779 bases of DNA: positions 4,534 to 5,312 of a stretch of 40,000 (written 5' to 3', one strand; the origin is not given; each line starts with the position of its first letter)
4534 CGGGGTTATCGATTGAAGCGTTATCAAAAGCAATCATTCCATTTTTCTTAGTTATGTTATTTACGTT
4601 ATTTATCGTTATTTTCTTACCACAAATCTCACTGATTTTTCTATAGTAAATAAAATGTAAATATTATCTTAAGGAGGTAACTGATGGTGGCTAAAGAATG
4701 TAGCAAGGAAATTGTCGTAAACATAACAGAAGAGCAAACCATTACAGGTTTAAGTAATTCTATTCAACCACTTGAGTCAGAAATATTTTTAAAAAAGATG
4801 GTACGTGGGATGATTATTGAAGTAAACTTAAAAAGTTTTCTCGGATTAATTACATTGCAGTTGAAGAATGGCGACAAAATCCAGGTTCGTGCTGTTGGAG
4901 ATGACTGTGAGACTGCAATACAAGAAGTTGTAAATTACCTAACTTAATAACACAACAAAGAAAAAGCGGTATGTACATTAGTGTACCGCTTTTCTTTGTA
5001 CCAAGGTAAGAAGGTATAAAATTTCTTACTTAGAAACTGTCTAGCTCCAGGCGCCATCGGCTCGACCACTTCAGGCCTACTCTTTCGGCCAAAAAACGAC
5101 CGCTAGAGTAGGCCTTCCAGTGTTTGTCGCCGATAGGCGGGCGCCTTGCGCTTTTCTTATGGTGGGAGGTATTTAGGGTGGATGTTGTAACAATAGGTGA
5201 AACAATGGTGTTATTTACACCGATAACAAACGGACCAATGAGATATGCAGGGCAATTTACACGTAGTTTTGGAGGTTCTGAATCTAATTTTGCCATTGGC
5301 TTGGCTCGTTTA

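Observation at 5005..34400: Dense family of GC-rich, hairpin-forming intergenic repeats with fixed polarity relative to transcription, parked just 3' of terminators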

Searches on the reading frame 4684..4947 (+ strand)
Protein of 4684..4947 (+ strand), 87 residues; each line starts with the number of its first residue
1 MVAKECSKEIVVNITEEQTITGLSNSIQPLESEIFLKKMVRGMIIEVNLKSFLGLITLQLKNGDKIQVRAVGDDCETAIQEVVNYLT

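Call 97: find_encoding_contigs(protein=window:4684-4947:+, flank=10000, max_places=6)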
Protein window:4684-4947:+ (87 aa): 1 contig read that carries it; 1 place shown.
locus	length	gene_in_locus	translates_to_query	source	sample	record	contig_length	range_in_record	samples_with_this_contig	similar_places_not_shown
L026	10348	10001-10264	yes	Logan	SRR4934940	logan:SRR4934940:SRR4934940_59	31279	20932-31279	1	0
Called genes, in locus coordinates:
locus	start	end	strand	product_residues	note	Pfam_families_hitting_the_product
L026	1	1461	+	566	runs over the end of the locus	PF00672:HAMP, PF00015:MCPsignal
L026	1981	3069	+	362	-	PF01476:LysM, PF04225:LysM_OapA (faint), PF23446:LysM1_NFP_LYK (faint), PF23462:LysM3_NFP (faint), PF23472:LysM2_CERK1_LYK3_4_5 (faint), PF23473:LysM3_LYK4_5 (weak), PF01476:LysM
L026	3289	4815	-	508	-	PF00370:FGGY_N, PF01869:BcrAD_BadFG (faint), PF02782:FGGY_C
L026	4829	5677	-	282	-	PF01418:HTH_6, PF01380:SIS, PF13580:SIS_2 (weak)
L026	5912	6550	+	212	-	PF03446:NAD_binding_2, PF03807:F420_oxidored (weak), PF00393:6PGD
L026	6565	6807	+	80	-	PF00393:6PGD (weak)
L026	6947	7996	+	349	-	PF03480:DctP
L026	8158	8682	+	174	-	PF04290:DctQ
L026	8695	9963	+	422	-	PF03606:DcuC (faint), PF06808:DctM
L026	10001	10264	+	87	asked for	PF00381:PTS-HPr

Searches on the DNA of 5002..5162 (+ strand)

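Call 41: search_dna_similar(query=window:5003-5162:+, collection=plasmids, mode=distant, max_evalue=0.001)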
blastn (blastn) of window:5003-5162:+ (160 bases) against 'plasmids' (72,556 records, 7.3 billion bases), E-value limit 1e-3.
Records with a match: 2; places in all: 2; records where one place covers at least 80% of the query: 0.
Best place of each record, by identity: 90-95% 1; 60-80% 1.
By first word of the organism name: Geobacillus 1; Anoxybacillus 1.
By predicted mobility (MOB-suite, as given by PLSDB): non-mobilizable 2.
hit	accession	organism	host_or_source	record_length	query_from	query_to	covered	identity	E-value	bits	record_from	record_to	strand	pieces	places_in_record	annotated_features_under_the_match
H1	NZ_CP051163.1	Geobacillus subterraneus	cell culture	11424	34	155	76%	72.4%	2e-6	60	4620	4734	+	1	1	none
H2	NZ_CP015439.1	Anoxybacillus amylolyticus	Microbial isolate,soil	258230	125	159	22%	94.3%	2e-5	55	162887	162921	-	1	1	none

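Call 42: get_annotated_region(hit=H1, flank=4000)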
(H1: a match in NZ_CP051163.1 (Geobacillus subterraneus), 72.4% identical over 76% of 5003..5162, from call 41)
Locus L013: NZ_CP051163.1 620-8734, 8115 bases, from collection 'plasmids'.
description: Geobacillus subterraneus strain CPW16 plasmid pBsrF12, complete sequence
organism: Geobacillus subterraneus (NCBI taxid 129338)
taxonomy: Bacteria; Bacillota; Bacilli; Bacillales; Bacillaceae; Geobacillus; Geobacillus subterraneus
host: -; source: cell culture; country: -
typing (MOB-suite, as given by PLSDB): non-mobilizable
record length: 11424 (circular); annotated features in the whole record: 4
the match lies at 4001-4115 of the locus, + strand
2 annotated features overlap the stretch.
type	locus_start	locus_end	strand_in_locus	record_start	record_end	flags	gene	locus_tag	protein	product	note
CDS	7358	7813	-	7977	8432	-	-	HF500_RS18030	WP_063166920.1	SprT family protein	-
CDS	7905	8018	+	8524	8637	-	cmpA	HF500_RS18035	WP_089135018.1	cortex morphogenetic protein CmpA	-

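Call 43: get_annotated_region(hit=H2, flank=4000)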
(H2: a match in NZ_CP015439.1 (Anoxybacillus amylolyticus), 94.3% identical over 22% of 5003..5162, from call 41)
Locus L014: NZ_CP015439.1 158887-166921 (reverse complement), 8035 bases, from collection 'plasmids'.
description: Anoxybacillus amylolyticus strain DSM 15939 plasmid pDSM15939_1, complete sequence
organism: Anoxybacillus amylolyticus (NCBI taxid 294699)
taxonomy: Bacteria; Bacillota; Bacilli; Bacillales; Bacillaceae; Anoxybacillus; Anoxybacillus amylolyticus
host: -; source: Microbial isolate,soil; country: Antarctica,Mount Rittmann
typing (MOB-suite, as given by PLSDB): non-mobilizable; replicon rep_cluster_264
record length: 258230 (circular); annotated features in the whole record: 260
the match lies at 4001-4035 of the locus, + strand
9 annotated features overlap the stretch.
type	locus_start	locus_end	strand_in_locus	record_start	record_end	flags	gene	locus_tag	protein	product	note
CDS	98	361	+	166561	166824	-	-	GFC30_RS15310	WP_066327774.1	YtzC family protein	-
CDS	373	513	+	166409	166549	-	-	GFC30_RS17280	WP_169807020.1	hypothetical protein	-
CDS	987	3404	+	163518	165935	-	leuS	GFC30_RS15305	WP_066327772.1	leucine--tRNA ligase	GO:0006429 - leucyl-tRNA aminoacylation [Evidence IEA]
CDS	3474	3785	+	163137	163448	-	-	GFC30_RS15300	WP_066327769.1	rhodanese-like domain-containing protein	-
CDS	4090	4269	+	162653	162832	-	-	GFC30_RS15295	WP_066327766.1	sporulation protein Cse60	-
CDS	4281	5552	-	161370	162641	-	-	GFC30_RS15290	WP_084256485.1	NAD(P)/FAD-dependent oxidoreductase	-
CDS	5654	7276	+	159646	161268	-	-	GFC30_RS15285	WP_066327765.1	polysaccharide biosynthesis protein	GO:0009252 - peptidoglycan biosynthetic process [Evidence IEA]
CDS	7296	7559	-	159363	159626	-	-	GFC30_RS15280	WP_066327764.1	hypothetical protein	-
CDS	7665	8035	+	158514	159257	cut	-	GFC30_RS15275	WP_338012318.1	pseudouridine synthase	-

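Call 46: search_rna_families(sources=[L013, L014], threshold=gathering)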
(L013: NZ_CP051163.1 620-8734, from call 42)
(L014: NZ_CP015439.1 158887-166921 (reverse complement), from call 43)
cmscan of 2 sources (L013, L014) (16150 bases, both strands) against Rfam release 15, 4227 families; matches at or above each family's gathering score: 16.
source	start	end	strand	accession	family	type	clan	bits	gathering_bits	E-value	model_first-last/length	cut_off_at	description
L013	1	3656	-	RF02541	LSU_rRNA_bacteria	Gene; rRNA;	CL00112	2238.1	50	0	15-2827/2925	3'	Bacterial large subunit ribosomal RNA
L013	4122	5679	-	RF00177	SSU_rRNA_bacteria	Gene; rRNA;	CL00111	1625.9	50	0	1-1533/1533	no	Bacterial small subunit ribosomal RNA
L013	1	1380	+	RF02541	LSU_rRNA_bacteria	Gene; rRNA;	CL00112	1171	50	0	1055-2925/2925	5'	Bacterial large subunit ribosomal RNA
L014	693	907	+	RF00230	T-box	Cis-reg; leader;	-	135.2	93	1.6e-30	1-219/219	no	T-box leader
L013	6410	6482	-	RF00005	tRNA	Gene; tRNA;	CL00001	76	29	1.7e-15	1-71/71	no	tRNA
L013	7052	7123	-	RF00005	tRNA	Gene; tRNA;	CL00001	76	29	1.8e-15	1-71/71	no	tRNA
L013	6758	6830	-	RF00005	tRNA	Gene; tRNA;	CL00001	71.3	29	3.5e-14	1-71/71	no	tRNA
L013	6862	6933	-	RF00005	tRNA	Gene; tRNA;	CL00001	69.1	29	1.4e-13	1-71/71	no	tRNA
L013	5979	6052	-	RF00005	tRNA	Gene; tRNA;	CL00001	68.7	29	1.7e-13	1-71/71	no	tRNA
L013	6057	6130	-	RF00005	tRNA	Gene; tRNA;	CL00001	68.7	29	1.8e-13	1-71/71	no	tRNA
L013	6670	6741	-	RF00005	tRNA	Gene; tRNA;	CL00001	68.5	29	2.1e-13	1-71/71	no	tRNA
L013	5894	5966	-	RF00005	tRNA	Gene; tRNA;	CL00001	66.7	29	6.4e-13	1-71/71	no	tRNA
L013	6231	6301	-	RF00005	tRNA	Gene; tRNA;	CL00001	63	29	6.7e-12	1-71/71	no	tRNA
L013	6953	7042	-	RF00005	tRNA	Gene; tRNA;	CL00001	59.6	29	5.7e-11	1-71/71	no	tRNA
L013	6313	6396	-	RF00005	tRNA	Gene; tRNA;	CL00001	50.7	29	1.6e-08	1-71/71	no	tRNA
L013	6137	6212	-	RF00005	tRNA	Gene; tRNA;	CL00001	38.4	29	3.8e-05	4-67/71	no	tRNA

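Call 76: search_dna_similar(query=L013:3985-4118:+, collection=plasmids, mode=distant, max_evalue=0.001, max_rows=40)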
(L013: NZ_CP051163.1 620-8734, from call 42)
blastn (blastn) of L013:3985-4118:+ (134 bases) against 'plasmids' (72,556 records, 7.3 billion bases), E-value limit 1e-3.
Records with a match: 2; places in all: 3; records where one place covers at least 80% of the query: 1.
Best place of each record, by identity: >=99% 1; 60-80% 1.
By first word of the organism name: Geobacillus 1; Anoxybacillus 1.
By predicted mobility (MOB-suite, as given by PLSDB): non-mobilizable 2.
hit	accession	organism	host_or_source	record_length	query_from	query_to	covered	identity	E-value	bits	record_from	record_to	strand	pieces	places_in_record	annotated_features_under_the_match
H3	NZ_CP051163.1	Geobacillus subterraneus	cell culture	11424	1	134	100%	100.0%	6e-62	242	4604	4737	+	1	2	none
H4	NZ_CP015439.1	Anoxybacillus amylolyticus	Microbial isolate,soil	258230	5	88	63%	79.1%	3e-9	68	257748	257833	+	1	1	none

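Call 77: search_dna_similar(query=L014:3816-4040:+, collection=plasmids, mode=distant, max_evalue=0.001, max_rows=40)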
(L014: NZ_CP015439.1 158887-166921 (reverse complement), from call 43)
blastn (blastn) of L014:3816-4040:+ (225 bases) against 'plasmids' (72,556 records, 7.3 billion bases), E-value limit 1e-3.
Records with a match: 1; places in all: 3; records where one place covers at least 80% of the query: 1.
Best place of each record, by identity: >=99% 1.
By first word of the organism name: Anoxybacillus 1.
By predicted mobility (MOB-suite, as given by PLSDB): non-mobilizable 1.
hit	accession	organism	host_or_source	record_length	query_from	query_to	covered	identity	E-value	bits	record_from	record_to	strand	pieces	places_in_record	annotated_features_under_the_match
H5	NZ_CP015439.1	Anoxybacillus amylolyticus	Microbial isolate,soil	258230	1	225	100%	100.0%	4e-111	407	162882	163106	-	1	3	none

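Call 78: build_rna_model(alignment_id=A8, structure=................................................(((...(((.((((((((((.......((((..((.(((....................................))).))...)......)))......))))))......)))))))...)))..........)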
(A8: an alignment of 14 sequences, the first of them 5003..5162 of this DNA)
Model R1 built from alignment A8 (14 sequences, 183 columns); structure: as given.
model positions 159; base pairs 25; branch points 0; effective number of sequences 2.78; information 0.59 bits per position. Calibrated on 0.2 Mb of random sequence (short: E-values are rough).
structure used (alignment columns):
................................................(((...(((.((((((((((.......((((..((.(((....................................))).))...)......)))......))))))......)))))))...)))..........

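Call 85: search_with_rna_model(model_id=R1, sources=[window, L001, L002, L003, L004, L005, L006, L007, L008, L009, L010, L013, L016, L017, L018, L019, L020, L021, L022, L023, L024, L025], max_evalue=0.1)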
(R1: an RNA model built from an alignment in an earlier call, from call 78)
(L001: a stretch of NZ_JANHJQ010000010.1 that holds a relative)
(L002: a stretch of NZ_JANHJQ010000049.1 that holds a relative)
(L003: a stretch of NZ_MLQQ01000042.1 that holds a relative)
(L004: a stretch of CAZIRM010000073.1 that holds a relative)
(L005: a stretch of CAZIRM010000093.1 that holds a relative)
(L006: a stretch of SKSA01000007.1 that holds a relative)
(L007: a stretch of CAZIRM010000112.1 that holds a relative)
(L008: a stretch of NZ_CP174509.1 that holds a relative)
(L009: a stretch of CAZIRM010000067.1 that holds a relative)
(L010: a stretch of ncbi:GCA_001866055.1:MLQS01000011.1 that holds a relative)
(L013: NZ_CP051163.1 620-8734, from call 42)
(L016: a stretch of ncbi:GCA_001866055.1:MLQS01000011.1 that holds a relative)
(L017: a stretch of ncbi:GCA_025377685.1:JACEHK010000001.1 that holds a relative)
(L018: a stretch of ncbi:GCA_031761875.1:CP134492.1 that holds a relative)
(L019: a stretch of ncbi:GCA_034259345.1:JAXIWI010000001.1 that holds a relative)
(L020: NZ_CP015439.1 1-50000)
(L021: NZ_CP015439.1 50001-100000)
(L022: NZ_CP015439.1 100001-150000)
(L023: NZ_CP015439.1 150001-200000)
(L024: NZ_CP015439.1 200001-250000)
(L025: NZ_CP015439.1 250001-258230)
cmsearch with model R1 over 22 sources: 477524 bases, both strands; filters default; matches with E-value up to 0.1: 32.
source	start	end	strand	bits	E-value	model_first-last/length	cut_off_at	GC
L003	2858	3019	+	165.4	1e-31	1-159/159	no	0.47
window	5003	5160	+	163.2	3e-31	1-159/159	no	0.5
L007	3763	3924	-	156.1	9.2e-30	1-159/159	no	0.46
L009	1787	1946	+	155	1.5e-29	1-159/159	no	0.46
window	27336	27493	-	147.9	4.9e-28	1-159/159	no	0.5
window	27180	27335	-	145.5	1.6e-27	1-159/159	no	0.47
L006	703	867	+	138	5.7e-26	1-159/159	no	0.52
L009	1947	2108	+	129.4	3.7e-24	1-159/159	no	0.46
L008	3335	3486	+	128.5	5.7e-24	1-159/159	no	0.47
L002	6002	6156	-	127.7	8.3e-24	1-159/159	no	0.52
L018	12077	12231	-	126.6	1.4e-23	1-159/159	no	0.5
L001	3144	3352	+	109.7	5e-20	1-159/159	no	0.52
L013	5708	5859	+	100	5.6e-18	1-159/159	no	0.64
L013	3988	4118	+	99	9e-18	21-159/159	no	0.67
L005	74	298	-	84.9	8.1e-15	1-159/159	no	0.48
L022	360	574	-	67.1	4.4e-11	1-159/159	no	0.52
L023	12888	13103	-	65.8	8.1e-11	1-159/159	no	0.52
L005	1514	1666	-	62.3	4.4e-10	1-159/159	no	0.52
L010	12509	12580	+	62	5.1e-10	1-159/159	no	0.39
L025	7737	7877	+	58.3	3.1e-09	1-159/159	no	0.58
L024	36374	36585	-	54.2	2.3e-08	1-159/159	no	0.5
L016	19781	19917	+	44.2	2.8e-06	1-159/159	no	0.41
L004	2782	2918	+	39.8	2.4e-05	1-159/159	no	0.5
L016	8919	9066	+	28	0.0071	1-159/159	no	0.39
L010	10311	10484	+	27.4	0.0097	1-159/159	no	0.39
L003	366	427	+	25.5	0.024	1-159/159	no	0.32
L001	1977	2072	-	25.4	0.025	1-159/159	no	0.44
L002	209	300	+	23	0.08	1-159/159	no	0.35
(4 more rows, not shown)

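Call 103: search_with_rna_model(model_id=R1, sources=[L026, L017, L019], max_evalue=1, filters=default)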
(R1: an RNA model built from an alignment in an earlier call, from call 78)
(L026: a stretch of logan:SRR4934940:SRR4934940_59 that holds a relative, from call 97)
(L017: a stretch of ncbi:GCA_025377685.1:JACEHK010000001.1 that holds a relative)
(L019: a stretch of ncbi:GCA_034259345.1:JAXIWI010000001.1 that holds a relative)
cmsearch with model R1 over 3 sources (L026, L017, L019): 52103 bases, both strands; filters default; matches with E-value up to 1: 1.
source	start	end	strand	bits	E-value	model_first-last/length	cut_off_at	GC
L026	10320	10348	+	20.8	0.026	1-29/159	3'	0.24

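Call 106: search_dna_similar(query=window:5002-5159:+, collection=phages, mode=distant, max_evalue=0.01)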
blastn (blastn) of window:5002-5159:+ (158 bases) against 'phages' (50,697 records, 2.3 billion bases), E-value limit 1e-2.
No match.
